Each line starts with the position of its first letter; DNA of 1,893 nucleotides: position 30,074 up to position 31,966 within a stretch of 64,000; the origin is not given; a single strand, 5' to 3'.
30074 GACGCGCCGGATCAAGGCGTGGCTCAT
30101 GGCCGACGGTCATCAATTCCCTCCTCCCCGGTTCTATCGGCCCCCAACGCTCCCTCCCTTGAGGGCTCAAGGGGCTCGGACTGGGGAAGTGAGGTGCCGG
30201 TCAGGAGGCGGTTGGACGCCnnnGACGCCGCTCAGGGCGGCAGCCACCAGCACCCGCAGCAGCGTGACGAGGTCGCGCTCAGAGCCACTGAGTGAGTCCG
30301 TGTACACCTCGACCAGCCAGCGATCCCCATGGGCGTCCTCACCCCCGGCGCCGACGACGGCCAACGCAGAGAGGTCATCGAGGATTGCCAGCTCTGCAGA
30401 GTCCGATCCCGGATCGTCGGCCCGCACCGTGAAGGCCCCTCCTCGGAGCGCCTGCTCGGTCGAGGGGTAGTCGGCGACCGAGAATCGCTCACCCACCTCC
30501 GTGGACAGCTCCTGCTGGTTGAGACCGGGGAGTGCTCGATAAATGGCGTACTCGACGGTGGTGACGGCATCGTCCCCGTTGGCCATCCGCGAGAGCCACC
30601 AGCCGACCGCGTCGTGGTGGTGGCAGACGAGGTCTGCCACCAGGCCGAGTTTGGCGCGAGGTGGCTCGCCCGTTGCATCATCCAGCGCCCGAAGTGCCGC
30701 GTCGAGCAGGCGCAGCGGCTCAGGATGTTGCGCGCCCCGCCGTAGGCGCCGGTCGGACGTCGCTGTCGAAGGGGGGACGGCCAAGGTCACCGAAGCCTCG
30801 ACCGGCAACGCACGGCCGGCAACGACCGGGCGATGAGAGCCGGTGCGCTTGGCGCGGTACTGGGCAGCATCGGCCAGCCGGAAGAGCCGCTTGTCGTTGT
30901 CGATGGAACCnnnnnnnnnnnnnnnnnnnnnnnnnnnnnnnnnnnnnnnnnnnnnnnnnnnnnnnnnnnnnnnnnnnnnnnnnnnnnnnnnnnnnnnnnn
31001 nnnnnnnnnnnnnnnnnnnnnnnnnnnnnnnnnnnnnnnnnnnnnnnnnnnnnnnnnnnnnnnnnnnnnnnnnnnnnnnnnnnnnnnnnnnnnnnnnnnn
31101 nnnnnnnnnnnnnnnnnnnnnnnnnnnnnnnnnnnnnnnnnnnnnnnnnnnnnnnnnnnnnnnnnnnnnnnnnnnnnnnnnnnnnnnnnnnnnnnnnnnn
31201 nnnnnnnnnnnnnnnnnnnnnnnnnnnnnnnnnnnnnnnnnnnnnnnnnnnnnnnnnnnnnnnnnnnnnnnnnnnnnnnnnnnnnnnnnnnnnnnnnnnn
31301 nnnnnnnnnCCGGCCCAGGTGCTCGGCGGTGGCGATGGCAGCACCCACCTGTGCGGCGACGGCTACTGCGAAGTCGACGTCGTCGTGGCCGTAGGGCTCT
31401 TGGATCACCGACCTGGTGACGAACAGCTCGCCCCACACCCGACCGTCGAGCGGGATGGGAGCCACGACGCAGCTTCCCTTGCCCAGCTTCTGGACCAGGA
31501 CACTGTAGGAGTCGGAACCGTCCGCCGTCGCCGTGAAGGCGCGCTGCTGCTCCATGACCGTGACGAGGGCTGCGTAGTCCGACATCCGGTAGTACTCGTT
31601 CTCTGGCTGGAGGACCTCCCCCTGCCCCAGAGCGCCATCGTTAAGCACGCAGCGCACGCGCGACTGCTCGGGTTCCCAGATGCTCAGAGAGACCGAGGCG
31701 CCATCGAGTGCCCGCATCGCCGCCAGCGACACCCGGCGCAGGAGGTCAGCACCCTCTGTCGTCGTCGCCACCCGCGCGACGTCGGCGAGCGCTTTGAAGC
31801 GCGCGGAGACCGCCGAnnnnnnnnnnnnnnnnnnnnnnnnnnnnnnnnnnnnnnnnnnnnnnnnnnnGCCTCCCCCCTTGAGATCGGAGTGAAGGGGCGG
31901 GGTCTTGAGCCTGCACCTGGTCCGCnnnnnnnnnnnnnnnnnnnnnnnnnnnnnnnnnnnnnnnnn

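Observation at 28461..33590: Tandem triplication of GAF-GGDEF-GAF diguanylate cyclase genes inserted into the conserved birA-accD5 block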

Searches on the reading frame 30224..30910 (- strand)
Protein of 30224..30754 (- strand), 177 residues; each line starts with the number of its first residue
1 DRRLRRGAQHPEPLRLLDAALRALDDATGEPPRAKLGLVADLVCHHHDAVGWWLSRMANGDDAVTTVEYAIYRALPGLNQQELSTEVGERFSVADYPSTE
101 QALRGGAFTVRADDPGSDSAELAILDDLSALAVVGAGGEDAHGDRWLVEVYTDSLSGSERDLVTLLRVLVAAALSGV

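Call 17: search_protein_families(library=pfam, proteins=[window:30224-30754:-], max_evalue=10)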
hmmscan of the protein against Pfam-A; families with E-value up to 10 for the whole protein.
seq(177 aa): 1 family
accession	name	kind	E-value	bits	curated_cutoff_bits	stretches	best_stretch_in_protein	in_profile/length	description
PF23479.1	Microp_apicomplexa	-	0.033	14.3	27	1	34-68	22-55/65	Apicomplexa microprotein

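Call 31: predict_structure(alignment_id=A2)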
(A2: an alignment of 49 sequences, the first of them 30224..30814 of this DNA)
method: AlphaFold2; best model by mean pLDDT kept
length: 197 residues; sequences in the alignment: 49
mean_pLDDT: 88.7   pTM: 0.81
mean pLDDT of the five models: 88.7, 88.0, 87.6, 86.9, 86.4
residues with pLDDT >= 90: 145; 70-90: 20; 50-70: 31; < 50: 1
segments of 3 or more residues with pLDDT < 50: none
pLDDT, mean of each block of 10 residues (from residue 1): 59 53 55 91 97 98 97 98 98 84 90 96 98 94 92 98 98 95 97 89
secondary structure, 60 per line:
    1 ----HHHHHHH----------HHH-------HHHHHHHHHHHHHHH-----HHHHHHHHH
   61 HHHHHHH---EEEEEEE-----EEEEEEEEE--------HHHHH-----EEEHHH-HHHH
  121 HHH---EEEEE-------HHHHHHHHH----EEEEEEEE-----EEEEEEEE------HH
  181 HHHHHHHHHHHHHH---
elements in order: H5-11 H32-46 H52-67 E71-77 E83-91 H100-104 E110-112 H117-123 E127-131 H139-147 E152-159 E165-172 H179-194

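Call 33: find_related_loci(query=A4, collection=genome_contigs, flank=10000)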
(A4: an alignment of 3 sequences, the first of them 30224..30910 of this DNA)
Query A4 (229 aa) in genome_contigs; peptide patterns used: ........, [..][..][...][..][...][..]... (x = any residue, [..] = any of these).
600 stretches matched a pattern (row limit reached: there are more); 533 encode a relative of the query (tblastn E <= 1e-3); the best 80 are kept; 80 distinct loci.
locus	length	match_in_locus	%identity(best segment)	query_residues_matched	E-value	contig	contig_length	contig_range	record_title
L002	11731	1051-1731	79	1-227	1e-108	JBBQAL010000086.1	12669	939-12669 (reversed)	MAG: Candidatus Nanopelagicales bacterium isolate Co_metawrap_1463 Cmw_1463_k141_21772196_length_12669_cov_11.8651, whol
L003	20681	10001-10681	71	1-227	1e-98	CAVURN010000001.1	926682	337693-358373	MAG: uncultured Actinomycetota bacterium isolate MFD09730.bin.2.141 genome assembly, contig: contig_10387, whole genome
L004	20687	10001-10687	51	1-229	1e-64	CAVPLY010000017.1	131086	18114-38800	MAG: uncultured Actinomycetota bacterium isolate MFD09779.bin.3.245 genome assembly, contig: contig_60549, whole genome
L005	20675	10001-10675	56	1-226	2e-63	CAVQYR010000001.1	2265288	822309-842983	MAG: uncultured Actinomycetota bacterium isolate MFD00032.bin.1.47 genome assembly, contig: contig_15627, whole genome s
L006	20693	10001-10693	50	1-229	2e-63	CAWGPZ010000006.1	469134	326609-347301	MAG: uncultured Actinomycetota bacterium isolate MFD09779.bin.1.42 genome assembly, contig: contig_20521, whole genome s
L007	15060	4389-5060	67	1-225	5e-88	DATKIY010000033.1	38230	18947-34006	MAG TPA_asm: Actinomycetes bacterium isolate SMAG_U14616 k141_1827973, whole genome shotgun sequence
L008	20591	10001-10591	44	3-208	2e-38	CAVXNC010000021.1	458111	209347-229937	MAG: uncultured Actinomycetota bacterium isolate MFD02840.bin.1.275 genome assembly, contig: contig_4558, whole genome s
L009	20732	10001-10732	40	1-228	2e-36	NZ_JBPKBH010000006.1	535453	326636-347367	Yinghuangia sp. YIM S09857 Scaffold6, whole genome shotgun sequence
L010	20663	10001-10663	40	1-228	5e-36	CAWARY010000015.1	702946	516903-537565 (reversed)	MAG: uncultured Actinomycetota bacterium isolate MFD02581.bin.1.161 genome assembly, contig: contig_3742, whole genome s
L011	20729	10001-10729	40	1-228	1e-34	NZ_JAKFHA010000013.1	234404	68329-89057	Yinghuangia soli strain KLBMP 8922 Scaffold13, whole genome shotgun sequence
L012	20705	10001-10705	41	1-226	3e-34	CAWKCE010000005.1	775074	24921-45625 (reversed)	MAG: uncultured Actinomycetota bacterium isolate MFD09779.bin.1.86 genome assembly, contig: contig_34787, whole genome s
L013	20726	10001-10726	40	1-228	1e-33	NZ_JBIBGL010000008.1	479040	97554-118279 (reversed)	Embleya sp. NPDC008237 NPDC008237_171_C5.ctg-0008, whole genome shotgun sequence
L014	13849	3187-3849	39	1-228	7e-34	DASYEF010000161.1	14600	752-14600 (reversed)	MAG TPA_asm: Actinomycetes bacterium isolate SMAG_U4978 k141_1858824, whole genome shotgun sequence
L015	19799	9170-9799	48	1-208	2e-56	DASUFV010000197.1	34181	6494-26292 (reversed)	MAG TPA_asm: Actinomycetes bacterium isolate SMAG_U1388 k141_767525, whole genome shotgun sequence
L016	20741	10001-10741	37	1-226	6e-32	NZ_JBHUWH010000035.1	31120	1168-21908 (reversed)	Kitasatospora sp. NPDC057198 NPDC057198_T20_A11.ctg-0035, whole genome shotgun sequence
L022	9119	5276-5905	39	7-226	1e-30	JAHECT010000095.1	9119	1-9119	MAG: Micrococcales bacterium isolate Ww176 NODE_18830_length_9119_cov_7.325072, whole genome shotgun sequence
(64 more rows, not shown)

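Call 36: fold_search(model_id=the predicted structure, library=pdb)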
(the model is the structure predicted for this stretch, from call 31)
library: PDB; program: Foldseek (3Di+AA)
matches with E <= 10: 1264; with E <= 0.001: 282
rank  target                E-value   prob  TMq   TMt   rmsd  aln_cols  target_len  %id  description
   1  6ob8_A                1.0e-06  1.00  0.60  0.41   4.0       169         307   14  Crystal structure of a dual sensor histidine kinase in green light illuminated state (released 2019-09-18)
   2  6oap_A                1.3e-06  1.00  0.61  0.41   3.7       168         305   12  Crystal structure of a dual sensor histidine kinase in the green-light absorbing Pg state (released 2019-09-18)
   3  9er4_A                1.4e-06  1.00  0.56  0.39   6.3       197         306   11  Room temperature structure of Glycine max phyA in Pr (released 2025-01-08)
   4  8avv_B                2.0e-06  1.00  0.54  0.24   6.4       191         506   15  Cryo-EM structure of DrBphP photosensory module in Pr state (released 2022-12-21)
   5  4q0h                  2.1e-06  1.00  0.56  0.37   5.6       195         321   15  Deinococcus radiodurans BphP PAS-GAF (released 2014-07-16)
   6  4z1w                  2.4e-06  1.00  0.58  0.39   4.6       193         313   14  CRYSTAL STRUCTURE OF MONOMERIC BACTERIOPHYTOCHROME mutant D207L Y263F From Synchrotron (released 2016-01-20)
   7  8avv_A                2.4e-06  1.00  0.54  0.24   6.4       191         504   14  Cryo-EM structure of DrBphP photosensory module in Pr state (released 2022-12-21)
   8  6oap_B                2.5e-06  1.00  0.61  0.42   3.9       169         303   13  Crystal structure of a dual sensor histidine kinase in the green-light absorbing Pg state (released 2019-09-18)
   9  7z9e                  3.8e-06  1.00  0.57  0.39   4.5       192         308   14  Deinococcus radiodurans BphP PAS-GAF H260A/Y263F mutant (released 2022-08-10)
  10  3s7q                  3.8e-06  1.00  0.57  0.39   4.9       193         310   14  Crystal Structure of a Monomeric Infrared Fluorescent Deinococcus radiodurans Bacteriophytochrome chromophore binding do (released 2012-01-11)
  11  8r45_A                4.3e-06  1.00  0.57  0.38   5.7       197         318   12  Phytochromobilin-adducted PAS-GAF bidomain of Glycine max phytochrome A (released 2025-01-08)
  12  2o9c                  4.5e-06  1.00  0.56  0.37   5.6       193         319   16  Crystal Structure of Bacteriophytochrome chromophore binding domain at 1.45 angstrom resolution (released 2007-03-06)
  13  6tc7_BBB              4.5e-06  1.00  0.56  0.37   6.1       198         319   11  PAS-GAF bidomain of Glycine max phytochromeA (released 2020-05-06)
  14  6ob8_B                4.8e-06  1.00  0.59  0.40   4.0       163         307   14  Crystal structure of a dual sensor histidine kinase in green light illuminated state (released 2019-09-18)
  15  2ool_B                5.1e-06  1.00  0.59  0.41   5.2       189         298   11  Crystal structure of the chromophore-binding domain of an unusual bacteriophytochrome RpBphP3 from R. palustris (released 2007-07-10)
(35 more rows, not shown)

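Call 78: search_protein_families(library=pfam, proteins=[L022:3293-4270:+], max_evalue=0.0001)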
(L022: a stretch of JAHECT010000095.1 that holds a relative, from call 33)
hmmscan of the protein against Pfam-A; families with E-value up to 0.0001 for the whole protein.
L022:3293-4270:+ (326 aa): 1 family
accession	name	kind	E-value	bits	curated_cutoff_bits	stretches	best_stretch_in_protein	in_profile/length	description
PF00211.25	Guanylate_cyc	-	9.4e-13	48.6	21.9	1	164-308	5-166/183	Adenylate and Guanylate cyclase catalytic domain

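Call 82: search_protein_representatives(alignment_id=A3)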
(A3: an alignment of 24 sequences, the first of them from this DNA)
Query: 24 sequences, 197 profile positions. Proteins with E-value up to 0.001 (for the whole library): 531; up to 1e-10: 296; up to 1e-30: 59. The best 150 are listed.
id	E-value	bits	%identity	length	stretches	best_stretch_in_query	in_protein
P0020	5.1e-79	280.7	-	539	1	1-196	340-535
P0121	1.3e-72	259.8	-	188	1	16-196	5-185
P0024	1.9e-69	249.5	-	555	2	1-196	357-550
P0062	4.9e-68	244.9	-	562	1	1-196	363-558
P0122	3.4e-67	242.2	-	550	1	1-196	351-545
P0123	1.6e-66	239.9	-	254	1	1-195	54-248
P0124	4.8e-62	225.3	-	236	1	4-196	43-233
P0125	9.5e-61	221.1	-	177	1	24-197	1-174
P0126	2.4e-59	216.5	-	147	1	55-196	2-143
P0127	5.5e-57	208.8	-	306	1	1-193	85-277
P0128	9.5e-56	204.8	-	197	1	10-195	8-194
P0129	3.6e-55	202.9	-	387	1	18-195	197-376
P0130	3.4e-52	193.2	-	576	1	16-196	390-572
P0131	4.7e-52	192.7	-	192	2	17-128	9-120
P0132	3.1e-51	190.1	-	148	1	58-196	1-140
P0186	3.8e-28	114.7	-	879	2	17-193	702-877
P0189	1.6e-27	112.6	-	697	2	11-195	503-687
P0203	4.6e-25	104.6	-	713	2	16-196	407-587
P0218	5.1e-23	98.0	-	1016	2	41-193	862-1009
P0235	1.2e-21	93.5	-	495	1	15-196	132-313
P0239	3.0e-21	92.2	-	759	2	20-194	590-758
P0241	5.2e-21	91.4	-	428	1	20-196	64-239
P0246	1.9e-20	89.6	-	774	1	21-195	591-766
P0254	8.4e-20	87.5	-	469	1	65-195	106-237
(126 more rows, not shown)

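Call 83: search_protein_families(library=pfam, proteins=[P0129, P0186, P0189, P0203, P0218, P0239, P0246, P0235, P0241, P0254], max_evalue=0.001)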
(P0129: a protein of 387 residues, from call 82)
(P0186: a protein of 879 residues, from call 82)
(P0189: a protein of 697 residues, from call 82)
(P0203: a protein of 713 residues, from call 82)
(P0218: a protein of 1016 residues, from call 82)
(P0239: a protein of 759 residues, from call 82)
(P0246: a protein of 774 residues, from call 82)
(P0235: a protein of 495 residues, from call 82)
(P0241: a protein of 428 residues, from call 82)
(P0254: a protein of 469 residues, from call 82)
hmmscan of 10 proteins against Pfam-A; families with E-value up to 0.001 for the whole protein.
P0129 (387 aa): 1 family
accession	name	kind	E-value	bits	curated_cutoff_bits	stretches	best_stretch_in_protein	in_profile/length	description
PF00990.26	GGDEF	-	1.4e-28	100.1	23.8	1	23-175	1-159/161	Diguanylate cyclase, GGDEF domain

P0186 (879 aa): 6 families
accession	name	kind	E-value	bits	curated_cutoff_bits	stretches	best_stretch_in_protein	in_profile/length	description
PF00990.26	GGDEF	-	1.2e-33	116.6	23.8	1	534-685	1-159/161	Diguanylate cyclase, GGDEF domain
PF13487.12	HD_5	-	6.5e-30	104.5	27.2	1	167-320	10-166/170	HD domain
PF01966.28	HD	-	1.9e-18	67.3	22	1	172-293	2-116/116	HD domain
PF01590.32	GAF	-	6e-13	49.9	22.4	1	380-521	2-133/133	GAF domain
PF13185.12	GAF_2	-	4.1e-08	34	28.6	1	377-521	1-135/136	GAF domain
PF13492.12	GAF_3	-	0.00079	20.3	27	0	380-521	2-127/129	GAF domain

P0189 (697 aa): 5 families
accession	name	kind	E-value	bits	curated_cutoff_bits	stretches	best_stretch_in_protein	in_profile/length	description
PF00990.26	GGDEF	-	8e-33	113.9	23.8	1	343-493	1-159/161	Diguanylate cyclase, GGDEF domain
PF13487.12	HD_5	-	1.4e-27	97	27.2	1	3-136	34-170/170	HD domain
PF01966.28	HD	-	3.1e-12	47.2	22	1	8-105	24-116/116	HD domain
PF01590.32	GAF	-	8.4e-12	46.2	22.4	1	188-329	2-132/133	GAF domain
PF13185.12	GAF_2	-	2.1e-08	34.9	28.6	1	186-330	2-135/136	GAF domain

P0203 (713 aa): 4 families
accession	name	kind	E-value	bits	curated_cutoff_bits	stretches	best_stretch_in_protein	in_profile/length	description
PF00990.26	GGDEF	-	2e-32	112.7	23.8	1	243-394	1-159/161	Diguanylate cyclase, GGDEF domain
PF13185.12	GAF_2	-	3.8e-19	69.7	28.6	2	85-230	1-135/136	GAF domain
PF01590.32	GAF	-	6.3e-19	69.3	22.4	2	87-230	1-133/133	GAF domain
PF13492.12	GAF_3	-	1.5e-11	45.2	27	1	87-230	1-127/129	GAF domain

P0218 (1016 aa): 5 families
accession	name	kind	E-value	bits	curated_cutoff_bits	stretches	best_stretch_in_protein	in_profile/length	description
PF00563.25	EAL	-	9.6e-61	205.6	31.3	1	55-292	3-236/236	EAL domain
PF00990.26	GGDEF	-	2.6e-28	99.3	23.8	1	669-823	1-159/161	Diguanylate cyclase, GGDEF domain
PF01590.32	GAF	-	8.3e-12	46.2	22.4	1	519-656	7-133/133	GAF domain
PF13185.12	GAF_2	-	2.6e-11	44.3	28.6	1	517-656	7-135/136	GAF domain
PF13492.12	GAF_3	-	9.7e-07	29.7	27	1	520-658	8-129/129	GAF domain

P0239 (759 aa): 5 families
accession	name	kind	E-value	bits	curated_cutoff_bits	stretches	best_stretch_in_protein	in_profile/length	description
PF13487.12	HD_5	-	2.7e-33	115.6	27.2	1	57-220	4-170/170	HD domain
PF00990.26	GGDEF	-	5.4e-31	108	23.8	1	425-574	2-160/161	Diguanylate cyclase, GGDEF domain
PF01966.28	HD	-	6.5e-16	59.1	22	1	68-189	2-116/116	HD domain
PF01590.32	GAF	-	3.4e-08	34.5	22.4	1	269-411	2-133/133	GAF domain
PF13185.12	GAF_2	-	2.6e-05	24.9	28.6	1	267-411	2-135/136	GAF domain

P0246 (774 aa): 5 families
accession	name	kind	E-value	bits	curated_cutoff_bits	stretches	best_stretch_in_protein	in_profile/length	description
PF13487.12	HD_5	-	5e-35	121.2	27.2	1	55-215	7-170/170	HD domain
PF00990.26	GGDEF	-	4.6e-31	108.2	23.8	1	423-573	1-160/161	Diguanylate cyclase, GGDEF domain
PF01966.28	HD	-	4.3e-18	66.1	22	1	64-183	3-115/116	HD domain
PF01590.32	GAF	-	2.9e-07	31.5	22.4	1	269-410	3-133/133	GAF domain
PF13185.12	GAF_2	-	5e-07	30.5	28.6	1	267-410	3-135/136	GAF domain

P0235 (495 aa): 4 families
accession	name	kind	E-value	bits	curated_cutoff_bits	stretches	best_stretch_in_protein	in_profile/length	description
PF00990.26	GGDEF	-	2.6e-23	83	23.8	1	1-120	33-159/161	Diguanylate cyclase, GGDEF domain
PF13185.12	GAF_2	-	9.6e-18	65.1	28.6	1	347-479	3-135/136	GAF domain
PF01590.32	GAF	-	4.3e-17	63.3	22.4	1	349-479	3-133/133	GAF domain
PF13492.12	GAF_3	-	4.5e-06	27.5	27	1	349-481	3-129/129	GAF domain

P0241 (428 aa): 2 families
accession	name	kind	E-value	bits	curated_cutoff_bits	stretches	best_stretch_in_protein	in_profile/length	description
PF13185.12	GAF_2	-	1.2e-15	58.4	28.6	1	267-409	2-135/136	GAF domain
PF01590.32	GAF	-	3.3e-15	57.2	22.4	1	271-409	4-133/133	GAF domain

P0254 (469 aa): 0 families

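Call 85: search_solved_structures(query=A3, max_evalue=10)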
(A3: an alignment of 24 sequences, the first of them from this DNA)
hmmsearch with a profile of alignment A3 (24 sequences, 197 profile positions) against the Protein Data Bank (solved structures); distinct sequences matched with E-value up to 10: 1.
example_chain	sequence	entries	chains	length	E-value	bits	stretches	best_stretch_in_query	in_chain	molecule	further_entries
5kcm_A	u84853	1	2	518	0.39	13.4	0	39-90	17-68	(6-4) photolyase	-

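Call 87: find_encoding_contigs(protein=P0122, flank=2000, max_places=2)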
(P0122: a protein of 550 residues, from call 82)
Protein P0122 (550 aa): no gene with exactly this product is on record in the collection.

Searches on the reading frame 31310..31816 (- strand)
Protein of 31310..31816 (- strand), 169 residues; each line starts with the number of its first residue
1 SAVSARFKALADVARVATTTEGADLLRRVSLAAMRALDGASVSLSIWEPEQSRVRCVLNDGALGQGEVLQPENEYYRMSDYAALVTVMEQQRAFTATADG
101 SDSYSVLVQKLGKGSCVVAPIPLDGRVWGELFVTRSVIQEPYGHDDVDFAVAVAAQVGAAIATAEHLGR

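Call 90: search_solved_structures(query=A6, max_evalue=1, show_alignments=2)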
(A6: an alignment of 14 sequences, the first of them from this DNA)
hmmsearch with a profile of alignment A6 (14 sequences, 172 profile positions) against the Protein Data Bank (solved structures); distinct sequences matched with E-value up to 1: 33.
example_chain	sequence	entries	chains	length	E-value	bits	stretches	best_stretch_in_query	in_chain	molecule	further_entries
2k2n_A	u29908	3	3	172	4.4e-06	29.9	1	107-168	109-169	Sensor protein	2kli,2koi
8w26_A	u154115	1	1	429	4.6e-06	29.9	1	107-171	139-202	histidine kinase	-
2lb5_A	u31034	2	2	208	4.7e-06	29.8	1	107-168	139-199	Sensor histidine kinase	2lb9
2vzw_A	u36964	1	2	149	8.5e-06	29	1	117-168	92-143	PROBABLE HISTIDINE KINASE RESPONSE REGULATOR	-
6oap_A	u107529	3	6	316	2.5e-05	27.5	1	18-168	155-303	Dual sensor histidine kinase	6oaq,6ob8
2y8h_A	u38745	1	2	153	8.1e-05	25.8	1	118-167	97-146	TWO COMPONENT SENSOR HISTIDINE KINASE DEVS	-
2y79_A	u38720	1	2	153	0.00013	25.1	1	118-167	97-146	REDOX SENSOR HISTIDINE KINASE RESPONSE REGULATOR DEVS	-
6ozb_A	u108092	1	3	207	0.00016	24.9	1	104-169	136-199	Two-component sensor histidine kinase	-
6oza_A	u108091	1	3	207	0.00016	24.8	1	104-169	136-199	Two-component sensor histidine kinase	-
2w3d_A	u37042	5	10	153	0.00026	24.1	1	118-167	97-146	TWO COMPONENT SENSOR HISTIDINE KINASE DEVS (GAF FAMILY PROTEIN)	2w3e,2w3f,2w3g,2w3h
4ynr_A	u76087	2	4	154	0.0003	23.9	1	118-167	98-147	Redox sensor histidine kinase response regulator DevS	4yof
6xhg_A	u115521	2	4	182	0.00053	23.1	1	102-171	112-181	JSC1_58120g3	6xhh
7lsd_A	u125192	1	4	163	0.0017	21.5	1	91-165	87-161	miRFP718nano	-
6mgh_A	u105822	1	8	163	0.0022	21.2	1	95-165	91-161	miRFP670nano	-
6bhn_A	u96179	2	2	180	0.0026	20.9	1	94-171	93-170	Methyl-accepting chemotaxis sensory transducer with phytochrome sensor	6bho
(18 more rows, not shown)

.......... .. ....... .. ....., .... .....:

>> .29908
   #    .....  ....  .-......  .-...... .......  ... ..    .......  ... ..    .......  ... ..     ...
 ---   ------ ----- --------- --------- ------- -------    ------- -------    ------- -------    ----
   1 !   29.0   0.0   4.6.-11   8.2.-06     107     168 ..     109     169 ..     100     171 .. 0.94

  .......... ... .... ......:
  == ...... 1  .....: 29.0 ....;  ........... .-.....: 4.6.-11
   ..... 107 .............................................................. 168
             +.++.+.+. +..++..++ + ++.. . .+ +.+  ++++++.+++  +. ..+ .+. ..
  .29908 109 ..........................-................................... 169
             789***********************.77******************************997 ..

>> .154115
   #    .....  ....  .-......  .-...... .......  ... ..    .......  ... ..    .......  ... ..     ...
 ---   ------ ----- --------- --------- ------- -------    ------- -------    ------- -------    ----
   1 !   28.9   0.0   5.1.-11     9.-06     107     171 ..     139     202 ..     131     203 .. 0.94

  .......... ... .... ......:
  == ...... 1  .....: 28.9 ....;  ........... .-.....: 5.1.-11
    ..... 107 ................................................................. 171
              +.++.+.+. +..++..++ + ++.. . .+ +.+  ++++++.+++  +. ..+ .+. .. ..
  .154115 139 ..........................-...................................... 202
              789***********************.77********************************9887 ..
